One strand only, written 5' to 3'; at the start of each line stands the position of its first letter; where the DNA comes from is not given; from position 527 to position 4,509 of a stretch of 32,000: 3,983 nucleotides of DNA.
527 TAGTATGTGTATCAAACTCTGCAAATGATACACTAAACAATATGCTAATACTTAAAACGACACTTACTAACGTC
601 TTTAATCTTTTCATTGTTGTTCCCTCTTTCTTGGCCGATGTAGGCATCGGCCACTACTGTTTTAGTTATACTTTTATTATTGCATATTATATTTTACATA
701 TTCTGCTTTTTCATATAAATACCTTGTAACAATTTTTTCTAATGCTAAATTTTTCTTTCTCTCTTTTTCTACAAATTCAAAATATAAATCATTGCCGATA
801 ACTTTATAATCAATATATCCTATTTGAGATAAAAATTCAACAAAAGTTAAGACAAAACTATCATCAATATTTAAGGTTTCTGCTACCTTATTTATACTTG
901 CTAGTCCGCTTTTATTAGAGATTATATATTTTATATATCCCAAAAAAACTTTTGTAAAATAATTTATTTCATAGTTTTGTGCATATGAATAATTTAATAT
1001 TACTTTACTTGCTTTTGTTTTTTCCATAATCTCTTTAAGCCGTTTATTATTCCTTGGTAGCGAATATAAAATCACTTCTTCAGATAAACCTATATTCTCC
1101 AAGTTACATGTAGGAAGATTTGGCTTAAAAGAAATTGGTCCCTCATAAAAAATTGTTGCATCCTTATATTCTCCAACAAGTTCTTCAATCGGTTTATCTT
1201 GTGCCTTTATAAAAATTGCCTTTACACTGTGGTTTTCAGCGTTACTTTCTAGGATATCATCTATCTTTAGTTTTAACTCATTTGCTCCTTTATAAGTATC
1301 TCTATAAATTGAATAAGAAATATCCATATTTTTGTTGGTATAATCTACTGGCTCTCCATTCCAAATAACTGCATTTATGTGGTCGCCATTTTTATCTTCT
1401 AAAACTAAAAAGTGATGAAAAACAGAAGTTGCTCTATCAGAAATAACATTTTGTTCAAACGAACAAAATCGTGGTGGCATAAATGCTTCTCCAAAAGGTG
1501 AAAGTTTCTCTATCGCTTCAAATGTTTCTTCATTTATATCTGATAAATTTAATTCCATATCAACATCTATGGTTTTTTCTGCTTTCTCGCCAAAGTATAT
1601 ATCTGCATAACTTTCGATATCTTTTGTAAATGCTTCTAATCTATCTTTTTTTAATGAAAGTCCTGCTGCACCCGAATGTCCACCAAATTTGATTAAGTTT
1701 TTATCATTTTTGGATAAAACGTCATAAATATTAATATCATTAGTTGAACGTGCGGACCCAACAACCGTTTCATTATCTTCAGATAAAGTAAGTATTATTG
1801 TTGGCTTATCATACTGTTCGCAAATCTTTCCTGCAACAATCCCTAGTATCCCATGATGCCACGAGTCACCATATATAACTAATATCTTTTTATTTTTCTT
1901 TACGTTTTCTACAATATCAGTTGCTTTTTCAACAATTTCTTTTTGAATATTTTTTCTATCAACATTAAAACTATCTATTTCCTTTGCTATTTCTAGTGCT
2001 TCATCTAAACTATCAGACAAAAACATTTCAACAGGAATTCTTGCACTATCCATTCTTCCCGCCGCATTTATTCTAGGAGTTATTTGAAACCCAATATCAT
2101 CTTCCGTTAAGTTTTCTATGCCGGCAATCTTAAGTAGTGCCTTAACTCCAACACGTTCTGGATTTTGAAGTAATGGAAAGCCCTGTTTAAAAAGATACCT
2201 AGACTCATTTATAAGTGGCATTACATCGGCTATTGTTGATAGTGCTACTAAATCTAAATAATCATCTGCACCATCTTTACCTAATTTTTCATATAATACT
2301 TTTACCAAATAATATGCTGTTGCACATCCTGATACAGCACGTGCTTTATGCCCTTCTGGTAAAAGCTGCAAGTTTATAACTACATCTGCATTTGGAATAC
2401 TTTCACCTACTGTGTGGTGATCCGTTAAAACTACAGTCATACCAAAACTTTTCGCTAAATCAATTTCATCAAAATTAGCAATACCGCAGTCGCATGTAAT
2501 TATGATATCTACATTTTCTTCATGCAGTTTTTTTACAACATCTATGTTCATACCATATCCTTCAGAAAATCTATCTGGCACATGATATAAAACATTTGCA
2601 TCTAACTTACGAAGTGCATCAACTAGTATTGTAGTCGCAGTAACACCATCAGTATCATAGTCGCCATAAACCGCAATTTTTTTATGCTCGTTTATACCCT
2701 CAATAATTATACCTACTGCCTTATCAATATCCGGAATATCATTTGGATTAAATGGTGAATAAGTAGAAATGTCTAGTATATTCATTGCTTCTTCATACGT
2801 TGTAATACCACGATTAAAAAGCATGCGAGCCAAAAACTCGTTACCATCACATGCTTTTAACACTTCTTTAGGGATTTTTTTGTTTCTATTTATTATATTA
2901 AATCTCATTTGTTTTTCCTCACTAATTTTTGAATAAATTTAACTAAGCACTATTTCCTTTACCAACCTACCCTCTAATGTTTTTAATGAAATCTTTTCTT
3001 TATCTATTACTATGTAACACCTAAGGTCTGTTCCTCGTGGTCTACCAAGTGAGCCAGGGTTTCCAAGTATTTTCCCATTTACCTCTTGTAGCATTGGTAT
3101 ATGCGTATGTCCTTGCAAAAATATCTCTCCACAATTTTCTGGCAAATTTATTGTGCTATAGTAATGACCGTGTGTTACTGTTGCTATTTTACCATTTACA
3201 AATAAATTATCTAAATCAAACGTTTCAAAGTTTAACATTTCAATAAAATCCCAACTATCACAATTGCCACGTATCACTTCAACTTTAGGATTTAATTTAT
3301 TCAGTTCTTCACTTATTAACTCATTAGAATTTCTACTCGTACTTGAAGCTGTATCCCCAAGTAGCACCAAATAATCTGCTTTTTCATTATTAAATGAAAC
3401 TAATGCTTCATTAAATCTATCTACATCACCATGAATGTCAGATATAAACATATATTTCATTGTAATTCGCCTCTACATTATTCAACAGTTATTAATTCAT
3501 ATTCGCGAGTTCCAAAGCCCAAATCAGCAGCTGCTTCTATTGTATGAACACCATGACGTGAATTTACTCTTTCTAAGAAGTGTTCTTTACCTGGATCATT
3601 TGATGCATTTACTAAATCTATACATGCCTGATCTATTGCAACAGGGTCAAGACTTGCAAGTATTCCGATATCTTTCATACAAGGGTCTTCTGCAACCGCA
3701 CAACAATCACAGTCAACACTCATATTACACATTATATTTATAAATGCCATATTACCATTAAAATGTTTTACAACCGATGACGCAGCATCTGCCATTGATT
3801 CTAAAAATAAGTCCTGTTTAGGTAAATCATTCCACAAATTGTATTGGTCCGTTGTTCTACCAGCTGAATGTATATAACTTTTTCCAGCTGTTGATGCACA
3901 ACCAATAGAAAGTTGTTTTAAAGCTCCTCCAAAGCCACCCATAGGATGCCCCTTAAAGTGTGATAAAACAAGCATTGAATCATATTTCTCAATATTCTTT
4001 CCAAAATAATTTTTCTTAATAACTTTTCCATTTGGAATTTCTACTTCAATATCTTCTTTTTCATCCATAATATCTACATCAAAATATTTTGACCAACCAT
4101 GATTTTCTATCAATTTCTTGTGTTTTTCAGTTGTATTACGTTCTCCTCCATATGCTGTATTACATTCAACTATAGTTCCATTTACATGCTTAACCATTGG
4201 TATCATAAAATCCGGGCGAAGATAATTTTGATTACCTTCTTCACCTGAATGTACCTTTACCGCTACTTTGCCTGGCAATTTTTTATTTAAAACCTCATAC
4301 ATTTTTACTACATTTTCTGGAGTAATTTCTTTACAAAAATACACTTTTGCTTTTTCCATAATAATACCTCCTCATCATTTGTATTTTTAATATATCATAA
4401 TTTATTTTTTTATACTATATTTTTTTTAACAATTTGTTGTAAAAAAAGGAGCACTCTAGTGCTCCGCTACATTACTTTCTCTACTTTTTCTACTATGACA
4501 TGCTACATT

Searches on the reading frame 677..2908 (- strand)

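Call 53: search_protein_families(library=ncbifam, proteins=[window:677-2908:-], max_evalue=1e-10)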
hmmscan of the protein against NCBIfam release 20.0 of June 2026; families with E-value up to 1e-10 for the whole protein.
window:677-2908:- (743 aa): 5 families
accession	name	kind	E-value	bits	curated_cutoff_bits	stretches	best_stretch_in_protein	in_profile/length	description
TIGR00644.1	recJ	equivalog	3e-157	524.2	396.9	1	23-552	2-546/546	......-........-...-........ exonuclease RecJ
NF008290.0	PRK11070.1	equivalog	6.4e-94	315.5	900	1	18-553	18-575/577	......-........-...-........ exonuclease RecJ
NF053576.1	RecJ_archaeal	equivalog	8.2e-27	94.1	360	2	70-225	6-143/452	RecJ family nuclease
NF053575.1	GAN_nuclease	exception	7.9e-15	54.4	850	0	72-208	21-151/467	GINS-associated RecJ family nuclease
NF040701.1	RecJ_Meth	equivalog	3.7e-14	52.4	550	0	73-208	5-133/449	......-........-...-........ exonuclease RecJ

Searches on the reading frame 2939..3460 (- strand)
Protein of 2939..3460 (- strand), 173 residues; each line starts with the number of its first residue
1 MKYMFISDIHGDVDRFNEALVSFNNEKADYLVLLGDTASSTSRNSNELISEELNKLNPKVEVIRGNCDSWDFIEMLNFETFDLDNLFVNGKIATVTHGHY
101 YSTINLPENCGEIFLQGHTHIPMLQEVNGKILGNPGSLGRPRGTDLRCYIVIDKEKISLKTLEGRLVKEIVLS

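Call 84: search_protein_families(library=pfam, proteins=[window:2939-3460:-], max_evalue=0.001)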
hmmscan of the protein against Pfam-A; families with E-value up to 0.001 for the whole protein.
window:2939-3460:- (173 aa): 3 families
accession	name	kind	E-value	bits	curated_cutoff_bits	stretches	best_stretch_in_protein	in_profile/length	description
PF12850.12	Metallophos_2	-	2.8e-19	70.1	27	1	1-154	1-151/154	Calcineurin-like phosphoesterase superfamily domain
PF00149.33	Metallophos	-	3e-10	41.3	21.5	1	1-98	1-116/191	Calcineurin-like phosphoesterase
PF14582.11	Metallophos_3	-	0.0002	21.3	28.2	1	3-68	8-72/259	Metallophosphoesterase, calcineurin superfamily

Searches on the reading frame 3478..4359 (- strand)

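Call 84: search_protein_families(library=pfam, proteins=[window:3478-4359:-], max_evalue=0.001)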
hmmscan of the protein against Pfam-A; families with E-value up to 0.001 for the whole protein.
window:3478-4359:- (293 aa): 1 family
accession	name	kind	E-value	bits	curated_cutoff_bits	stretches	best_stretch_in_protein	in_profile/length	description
PF04015.17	DUF362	-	1.1e-49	169.7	24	1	32-248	1-200/200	Domain of unknown function (DUF362)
